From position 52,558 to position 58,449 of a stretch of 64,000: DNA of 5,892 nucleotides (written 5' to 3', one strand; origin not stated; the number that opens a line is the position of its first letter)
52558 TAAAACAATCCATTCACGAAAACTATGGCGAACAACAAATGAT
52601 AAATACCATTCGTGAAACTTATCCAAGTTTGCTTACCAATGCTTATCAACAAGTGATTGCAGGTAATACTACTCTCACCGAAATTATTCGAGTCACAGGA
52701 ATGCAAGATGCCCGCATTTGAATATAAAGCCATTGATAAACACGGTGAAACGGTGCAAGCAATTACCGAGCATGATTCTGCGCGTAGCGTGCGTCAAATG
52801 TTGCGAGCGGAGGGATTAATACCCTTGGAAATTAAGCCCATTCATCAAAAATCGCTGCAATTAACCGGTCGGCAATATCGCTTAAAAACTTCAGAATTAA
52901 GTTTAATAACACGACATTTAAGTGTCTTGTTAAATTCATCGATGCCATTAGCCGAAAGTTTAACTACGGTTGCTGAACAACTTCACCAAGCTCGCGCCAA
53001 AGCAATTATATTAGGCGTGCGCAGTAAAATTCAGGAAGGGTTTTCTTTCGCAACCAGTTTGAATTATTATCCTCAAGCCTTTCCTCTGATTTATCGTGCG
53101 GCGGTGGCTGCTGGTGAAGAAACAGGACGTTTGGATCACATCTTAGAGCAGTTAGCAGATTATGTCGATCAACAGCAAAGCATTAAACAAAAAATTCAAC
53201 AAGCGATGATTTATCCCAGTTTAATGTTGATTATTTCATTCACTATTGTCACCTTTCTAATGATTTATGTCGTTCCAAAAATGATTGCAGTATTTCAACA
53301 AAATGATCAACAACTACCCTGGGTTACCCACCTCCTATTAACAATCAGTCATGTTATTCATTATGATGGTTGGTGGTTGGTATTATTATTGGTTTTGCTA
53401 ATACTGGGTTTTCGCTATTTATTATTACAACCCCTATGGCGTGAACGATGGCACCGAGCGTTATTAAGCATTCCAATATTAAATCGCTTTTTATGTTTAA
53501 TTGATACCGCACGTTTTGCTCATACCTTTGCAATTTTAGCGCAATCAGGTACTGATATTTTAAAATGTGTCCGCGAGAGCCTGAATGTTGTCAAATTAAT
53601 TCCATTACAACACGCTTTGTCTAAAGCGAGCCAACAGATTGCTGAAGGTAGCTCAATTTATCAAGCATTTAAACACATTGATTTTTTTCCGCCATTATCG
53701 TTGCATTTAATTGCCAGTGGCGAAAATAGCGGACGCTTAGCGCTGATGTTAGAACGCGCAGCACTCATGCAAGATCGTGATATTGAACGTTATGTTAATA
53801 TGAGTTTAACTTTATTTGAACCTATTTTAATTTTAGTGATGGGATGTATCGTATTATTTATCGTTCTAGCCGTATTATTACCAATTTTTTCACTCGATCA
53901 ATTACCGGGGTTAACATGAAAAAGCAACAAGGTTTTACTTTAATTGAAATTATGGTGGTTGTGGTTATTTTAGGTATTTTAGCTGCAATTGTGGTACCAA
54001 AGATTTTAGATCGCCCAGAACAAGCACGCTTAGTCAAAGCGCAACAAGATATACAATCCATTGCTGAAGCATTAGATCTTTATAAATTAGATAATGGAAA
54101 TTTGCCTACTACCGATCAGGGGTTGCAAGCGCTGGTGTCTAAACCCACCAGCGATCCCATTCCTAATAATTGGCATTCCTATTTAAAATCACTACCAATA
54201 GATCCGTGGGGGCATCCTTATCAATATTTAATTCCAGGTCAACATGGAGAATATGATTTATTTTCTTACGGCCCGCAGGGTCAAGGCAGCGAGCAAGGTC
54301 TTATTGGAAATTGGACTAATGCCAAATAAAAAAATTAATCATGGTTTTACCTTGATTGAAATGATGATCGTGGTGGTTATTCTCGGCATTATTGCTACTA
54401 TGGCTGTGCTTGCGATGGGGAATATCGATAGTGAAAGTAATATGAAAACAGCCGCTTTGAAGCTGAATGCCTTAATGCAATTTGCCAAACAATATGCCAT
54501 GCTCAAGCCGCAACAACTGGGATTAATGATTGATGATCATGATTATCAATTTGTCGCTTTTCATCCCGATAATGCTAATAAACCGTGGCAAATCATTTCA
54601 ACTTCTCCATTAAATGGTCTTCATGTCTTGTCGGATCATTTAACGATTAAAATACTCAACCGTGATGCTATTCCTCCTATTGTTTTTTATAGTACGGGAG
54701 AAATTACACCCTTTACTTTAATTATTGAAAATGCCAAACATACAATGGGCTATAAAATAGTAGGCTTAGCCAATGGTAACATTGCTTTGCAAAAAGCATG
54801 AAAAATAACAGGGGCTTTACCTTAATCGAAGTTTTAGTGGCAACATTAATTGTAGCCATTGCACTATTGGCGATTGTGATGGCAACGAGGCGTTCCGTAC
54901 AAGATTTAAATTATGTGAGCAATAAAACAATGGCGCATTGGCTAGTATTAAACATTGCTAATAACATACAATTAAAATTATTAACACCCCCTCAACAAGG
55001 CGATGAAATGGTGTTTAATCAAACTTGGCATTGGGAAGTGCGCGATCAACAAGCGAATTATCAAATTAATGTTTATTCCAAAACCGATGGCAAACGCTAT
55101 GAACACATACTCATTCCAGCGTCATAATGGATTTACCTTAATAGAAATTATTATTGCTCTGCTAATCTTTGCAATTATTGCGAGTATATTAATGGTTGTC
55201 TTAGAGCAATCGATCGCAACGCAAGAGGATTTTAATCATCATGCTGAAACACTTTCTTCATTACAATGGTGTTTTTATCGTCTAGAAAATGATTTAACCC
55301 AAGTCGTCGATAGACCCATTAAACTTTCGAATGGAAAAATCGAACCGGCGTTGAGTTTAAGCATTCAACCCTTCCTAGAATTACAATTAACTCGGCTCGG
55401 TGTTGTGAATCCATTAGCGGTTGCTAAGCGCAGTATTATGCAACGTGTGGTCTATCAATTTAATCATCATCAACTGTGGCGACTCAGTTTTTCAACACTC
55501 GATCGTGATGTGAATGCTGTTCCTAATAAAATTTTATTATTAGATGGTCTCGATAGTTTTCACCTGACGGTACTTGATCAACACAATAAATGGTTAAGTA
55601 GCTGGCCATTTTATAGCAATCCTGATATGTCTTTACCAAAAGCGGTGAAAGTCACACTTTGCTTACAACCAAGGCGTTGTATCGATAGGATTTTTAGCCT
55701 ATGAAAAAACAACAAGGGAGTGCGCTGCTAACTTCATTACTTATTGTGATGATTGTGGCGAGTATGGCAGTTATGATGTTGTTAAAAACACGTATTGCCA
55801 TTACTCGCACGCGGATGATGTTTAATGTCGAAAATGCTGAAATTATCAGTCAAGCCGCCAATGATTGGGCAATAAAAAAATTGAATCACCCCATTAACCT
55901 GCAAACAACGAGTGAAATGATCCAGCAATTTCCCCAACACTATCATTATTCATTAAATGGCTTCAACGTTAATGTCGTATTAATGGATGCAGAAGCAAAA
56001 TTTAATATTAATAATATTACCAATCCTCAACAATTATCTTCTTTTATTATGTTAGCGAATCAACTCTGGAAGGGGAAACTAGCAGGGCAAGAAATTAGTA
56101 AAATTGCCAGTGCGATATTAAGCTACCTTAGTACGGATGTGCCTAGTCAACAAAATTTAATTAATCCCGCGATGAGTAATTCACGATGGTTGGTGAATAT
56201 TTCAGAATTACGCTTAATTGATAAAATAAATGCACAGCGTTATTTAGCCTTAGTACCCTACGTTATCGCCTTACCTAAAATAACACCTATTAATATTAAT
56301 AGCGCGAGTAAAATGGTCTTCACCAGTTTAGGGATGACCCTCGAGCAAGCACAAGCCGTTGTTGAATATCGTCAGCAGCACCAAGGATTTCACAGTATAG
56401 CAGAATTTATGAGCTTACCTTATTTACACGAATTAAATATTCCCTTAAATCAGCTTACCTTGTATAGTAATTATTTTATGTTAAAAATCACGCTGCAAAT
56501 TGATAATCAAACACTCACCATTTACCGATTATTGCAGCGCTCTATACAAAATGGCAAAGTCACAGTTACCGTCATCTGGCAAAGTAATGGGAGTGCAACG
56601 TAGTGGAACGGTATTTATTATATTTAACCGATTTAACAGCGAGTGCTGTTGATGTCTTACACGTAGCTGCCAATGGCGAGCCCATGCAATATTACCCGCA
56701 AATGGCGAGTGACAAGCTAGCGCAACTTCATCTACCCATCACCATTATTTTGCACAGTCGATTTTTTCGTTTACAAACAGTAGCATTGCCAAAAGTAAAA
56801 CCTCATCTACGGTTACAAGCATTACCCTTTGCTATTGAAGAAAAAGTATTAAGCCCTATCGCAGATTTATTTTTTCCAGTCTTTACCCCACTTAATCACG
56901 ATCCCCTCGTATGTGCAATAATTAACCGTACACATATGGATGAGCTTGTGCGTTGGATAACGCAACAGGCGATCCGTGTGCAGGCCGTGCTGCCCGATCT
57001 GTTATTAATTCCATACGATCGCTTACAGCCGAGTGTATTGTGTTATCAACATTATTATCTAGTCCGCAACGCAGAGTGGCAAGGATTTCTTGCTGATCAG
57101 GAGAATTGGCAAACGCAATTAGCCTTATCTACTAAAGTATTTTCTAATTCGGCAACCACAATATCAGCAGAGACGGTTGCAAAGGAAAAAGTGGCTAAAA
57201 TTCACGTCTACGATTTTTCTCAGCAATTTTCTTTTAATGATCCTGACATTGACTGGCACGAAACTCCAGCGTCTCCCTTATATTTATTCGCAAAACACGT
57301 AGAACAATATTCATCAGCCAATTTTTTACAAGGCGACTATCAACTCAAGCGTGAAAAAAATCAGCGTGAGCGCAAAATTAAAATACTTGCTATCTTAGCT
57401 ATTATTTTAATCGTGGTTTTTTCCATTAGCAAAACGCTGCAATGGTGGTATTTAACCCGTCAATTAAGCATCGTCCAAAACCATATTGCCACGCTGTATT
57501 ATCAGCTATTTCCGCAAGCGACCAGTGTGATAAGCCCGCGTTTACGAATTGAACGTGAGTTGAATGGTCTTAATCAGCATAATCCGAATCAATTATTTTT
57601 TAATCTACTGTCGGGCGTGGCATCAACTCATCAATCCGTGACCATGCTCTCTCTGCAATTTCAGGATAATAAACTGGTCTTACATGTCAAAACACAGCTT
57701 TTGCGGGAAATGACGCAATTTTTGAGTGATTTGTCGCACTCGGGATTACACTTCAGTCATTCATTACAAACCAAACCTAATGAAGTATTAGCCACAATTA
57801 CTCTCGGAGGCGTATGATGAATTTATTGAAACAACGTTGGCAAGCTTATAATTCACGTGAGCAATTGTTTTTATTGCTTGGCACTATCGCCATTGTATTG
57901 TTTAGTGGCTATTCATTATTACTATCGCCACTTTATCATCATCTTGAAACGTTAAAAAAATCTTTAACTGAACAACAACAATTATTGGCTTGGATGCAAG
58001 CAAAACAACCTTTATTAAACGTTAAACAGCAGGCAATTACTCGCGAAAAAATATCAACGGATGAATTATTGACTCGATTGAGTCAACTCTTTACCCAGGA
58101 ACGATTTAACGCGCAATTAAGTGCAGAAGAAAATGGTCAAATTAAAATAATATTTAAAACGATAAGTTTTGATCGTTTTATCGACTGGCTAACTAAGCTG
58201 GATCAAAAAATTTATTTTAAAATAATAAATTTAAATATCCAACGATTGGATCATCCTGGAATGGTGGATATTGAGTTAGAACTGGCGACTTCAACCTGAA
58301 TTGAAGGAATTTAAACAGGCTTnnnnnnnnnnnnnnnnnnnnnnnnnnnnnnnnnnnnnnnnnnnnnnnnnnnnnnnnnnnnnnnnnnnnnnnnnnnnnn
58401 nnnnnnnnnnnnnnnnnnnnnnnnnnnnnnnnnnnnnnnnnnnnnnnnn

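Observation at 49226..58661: Complete T2SS in a single gspDEFGHIJKLM operon, with a PDZ-less GspC encoded separately and translationally coupled to a Sel1-repeat lipoprotein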

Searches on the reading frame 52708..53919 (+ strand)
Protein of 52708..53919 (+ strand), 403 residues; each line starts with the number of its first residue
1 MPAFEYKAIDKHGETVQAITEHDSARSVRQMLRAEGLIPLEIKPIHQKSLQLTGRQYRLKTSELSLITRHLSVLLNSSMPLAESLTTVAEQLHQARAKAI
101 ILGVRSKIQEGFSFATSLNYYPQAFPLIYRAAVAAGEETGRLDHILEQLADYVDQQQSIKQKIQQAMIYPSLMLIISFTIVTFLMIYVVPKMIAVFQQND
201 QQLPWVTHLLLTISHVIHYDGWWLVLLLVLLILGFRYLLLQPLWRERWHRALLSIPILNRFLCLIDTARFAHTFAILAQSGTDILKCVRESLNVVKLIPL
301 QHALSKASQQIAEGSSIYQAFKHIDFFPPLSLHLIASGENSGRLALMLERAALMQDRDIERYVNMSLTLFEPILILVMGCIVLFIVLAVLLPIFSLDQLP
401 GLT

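Call 3: search_protein_families(library=pfam, proteins=[window:52708-53919:+], max_evalue=0.01)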
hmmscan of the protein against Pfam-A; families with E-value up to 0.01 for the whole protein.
window:52708-53919:+ (403 aa): 1 family
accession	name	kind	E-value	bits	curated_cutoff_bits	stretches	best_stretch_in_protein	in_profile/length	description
PF00482.28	T2SSF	-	2.6e-51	173.2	25.2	2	68-190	2-125/125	Type II secretion system (T2SS), protein F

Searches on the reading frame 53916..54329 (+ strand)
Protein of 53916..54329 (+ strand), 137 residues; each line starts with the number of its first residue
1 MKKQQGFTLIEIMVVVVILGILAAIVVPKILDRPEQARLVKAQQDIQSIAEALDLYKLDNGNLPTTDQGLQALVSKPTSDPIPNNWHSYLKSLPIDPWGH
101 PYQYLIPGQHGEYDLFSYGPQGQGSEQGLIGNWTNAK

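Call 3: search_protein_families(library=pfam, proteins=[window:53916-54329:+], max_evalue=0.01)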
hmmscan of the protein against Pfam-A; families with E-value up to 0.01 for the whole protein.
window:53916-54329:+ (137 aa): 2 families
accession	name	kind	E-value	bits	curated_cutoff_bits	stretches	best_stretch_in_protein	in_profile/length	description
PF08334.16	T2SSG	-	1.9e-35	121.6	21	1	29-132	1-107/108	Type II secretion system (T2SS), protein G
PF07963.17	N_methyl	-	4.1e-11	42.4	21.2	1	1-26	1-26/27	Prokaryotic N-terminal methylation motif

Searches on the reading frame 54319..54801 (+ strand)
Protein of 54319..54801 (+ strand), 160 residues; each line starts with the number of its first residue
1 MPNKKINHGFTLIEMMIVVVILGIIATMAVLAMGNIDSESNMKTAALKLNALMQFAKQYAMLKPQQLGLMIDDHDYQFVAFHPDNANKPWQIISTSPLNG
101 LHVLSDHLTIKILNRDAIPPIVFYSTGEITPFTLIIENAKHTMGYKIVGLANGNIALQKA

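Call 3: search_protein_families(library=pfam, proteins=[window:54319-54801:+], max_evalue=0.01)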
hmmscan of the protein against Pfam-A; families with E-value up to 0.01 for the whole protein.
window:54319-54801:+ (160 aa): 2 families
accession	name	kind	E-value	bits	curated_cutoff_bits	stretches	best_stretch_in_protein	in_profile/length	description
PF07963.17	N_methyl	-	2e-09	37.1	21.2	1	6-29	3-26/27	Prokaryotic N-terminal methylation motif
PF12019.13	GspH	-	7.2e-05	23.7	21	1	45-153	1-108/108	Type II transport protein GspH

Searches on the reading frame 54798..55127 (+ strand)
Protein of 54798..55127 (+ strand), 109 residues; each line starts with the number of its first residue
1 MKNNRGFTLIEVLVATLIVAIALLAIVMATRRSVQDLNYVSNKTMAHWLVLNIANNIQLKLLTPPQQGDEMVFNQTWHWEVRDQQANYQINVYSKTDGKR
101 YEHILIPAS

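Call 3: search_protein_families(library=pfam, proteins=[window:54798-55127:+], max_evalue=0.01)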
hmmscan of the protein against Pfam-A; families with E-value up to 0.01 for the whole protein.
window:54798-55127:+ (109 aa): 2 families
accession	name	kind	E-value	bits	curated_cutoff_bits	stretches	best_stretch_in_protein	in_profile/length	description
PF07963.17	N_methyl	-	9.2e-09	35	21.2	1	1-26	1-26/27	Prokaryotic N-terminal methylation motif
PF02501.22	T2SSI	-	0.00027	21.4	25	1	42-83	3-47/80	Type II secretion system (T2SS), protein I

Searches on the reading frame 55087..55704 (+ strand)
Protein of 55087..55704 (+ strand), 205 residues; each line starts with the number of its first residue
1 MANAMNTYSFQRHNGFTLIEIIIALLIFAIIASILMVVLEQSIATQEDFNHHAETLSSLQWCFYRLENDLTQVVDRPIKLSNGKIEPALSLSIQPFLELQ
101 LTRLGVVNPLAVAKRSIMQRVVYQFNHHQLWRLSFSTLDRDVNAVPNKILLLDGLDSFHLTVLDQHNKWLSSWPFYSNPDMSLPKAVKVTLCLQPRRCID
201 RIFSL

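Call 3: search_protein_families(library=pfam, proteins=[window:55087-55704:+], max_evalue=0.01)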
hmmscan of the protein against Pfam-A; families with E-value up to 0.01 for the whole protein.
window:55087-55704:+ (205 aa): 2 families
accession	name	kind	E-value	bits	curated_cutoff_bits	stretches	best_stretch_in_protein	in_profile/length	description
PF11612.13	T2SSJ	-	4e-28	98.9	28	1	66-203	1-140/140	Type II secretion system (T2SS), protein J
PF07963.17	N_methyl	-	5.8e-08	32.4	21.2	1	12-35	3-26/27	Prokaryotic N-terminal methylation motif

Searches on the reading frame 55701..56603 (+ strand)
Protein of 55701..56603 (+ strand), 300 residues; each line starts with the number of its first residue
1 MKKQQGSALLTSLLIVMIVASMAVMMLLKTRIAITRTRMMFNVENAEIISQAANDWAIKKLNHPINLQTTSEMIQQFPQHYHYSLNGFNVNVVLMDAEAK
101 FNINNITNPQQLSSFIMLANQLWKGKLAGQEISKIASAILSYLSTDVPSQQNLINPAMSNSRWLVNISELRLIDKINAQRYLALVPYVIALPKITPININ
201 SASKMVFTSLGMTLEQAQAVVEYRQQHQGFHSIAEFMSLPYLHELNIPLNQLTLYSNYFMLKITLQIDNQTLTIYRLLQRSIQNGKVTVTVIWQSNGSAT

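Call 3: search_protein_families(library=pfam, proteins=[window:55701-56603:+], max_evalue=0.01)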
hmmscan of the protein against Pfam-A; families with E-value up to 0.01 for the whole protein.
window:55701-56603:+ (300 aa): 3 families
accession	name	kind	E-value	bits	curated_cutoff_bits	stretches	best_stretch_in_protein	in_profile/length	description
PF21687.3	T2SSK_1st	-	6.1e-08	33.8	26.2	1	99-193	1-107/107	Type II secretion system (T2SS), protein K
PF12836.13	HHH_3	-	1.6e-07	31.8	27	1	194-242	3-52/65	Helix-hairpin-helix motif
PF03934.19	T2SSK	-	4.3e-07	30.6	24.2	1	197-245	1-50/63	Type II secretion system (T2SS), protein K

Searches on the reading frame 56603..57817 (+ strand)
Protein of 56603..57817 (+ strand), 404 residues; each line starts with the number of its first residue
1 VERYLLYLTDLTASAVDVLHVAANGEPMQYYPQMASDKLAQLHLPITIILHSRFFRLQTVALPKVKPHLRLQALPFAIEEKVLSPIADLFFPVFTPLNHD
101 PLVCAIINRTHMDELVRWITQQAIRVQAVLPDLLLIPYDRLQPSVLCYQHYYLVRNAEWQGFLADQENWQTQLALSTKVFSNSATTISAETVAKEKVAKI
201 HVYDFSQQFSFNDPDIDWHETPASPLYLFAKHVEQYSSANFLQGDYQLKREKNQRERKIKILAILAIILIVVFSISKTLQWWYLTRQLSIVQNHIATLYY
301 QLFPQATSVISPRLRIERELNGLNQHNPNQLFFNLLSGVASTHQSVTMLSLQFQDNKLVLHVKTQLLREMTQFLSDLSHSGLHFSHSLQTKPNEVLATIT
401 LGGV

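Call 3: search_protein_families(library=pfam, proteins=[window:56603-57817:+], max_evalue=0.01)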
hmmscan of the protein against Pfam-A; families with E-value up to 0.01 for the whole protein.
window:56603-57817:+ (404 aa): 2 families
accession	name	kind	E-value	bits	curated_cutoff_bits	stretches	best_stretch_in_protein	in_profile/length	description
PF05134.19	T2SSL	-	1.3e-19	71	25.5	1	47-248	50-230/231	Type II secretion system (T2SS), protein L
PF12693.12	GspL_C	-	9.8e-10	38.9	29.6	1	260-382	8-134/158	GspL periplasmic domain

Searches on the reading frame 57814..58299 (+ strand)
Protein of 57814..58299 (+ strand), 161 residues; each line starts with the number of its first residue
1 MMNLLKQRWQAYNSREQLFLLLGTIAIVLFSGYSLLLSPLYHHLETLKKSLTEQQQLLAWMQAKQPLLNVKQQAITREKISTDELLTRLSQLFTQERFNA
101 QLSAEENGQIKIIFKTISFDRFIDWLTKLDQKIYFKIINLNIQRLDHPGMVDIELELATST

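Call 3: search_protein_families(library=pfam, proteins=[window:57814-58299:+], max_evalue=0.01)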
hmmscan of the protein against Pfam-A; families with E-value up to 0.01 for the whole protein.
window:57814-58299:+ (161 aa): 1 family
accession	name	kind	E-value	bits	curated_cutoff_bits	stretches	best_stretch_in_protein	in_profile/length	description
PF04612.17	T2SSM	-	3.6e-25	89.5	27.8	1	3-157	2-156/160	Type II secretion system (T2SS), protein M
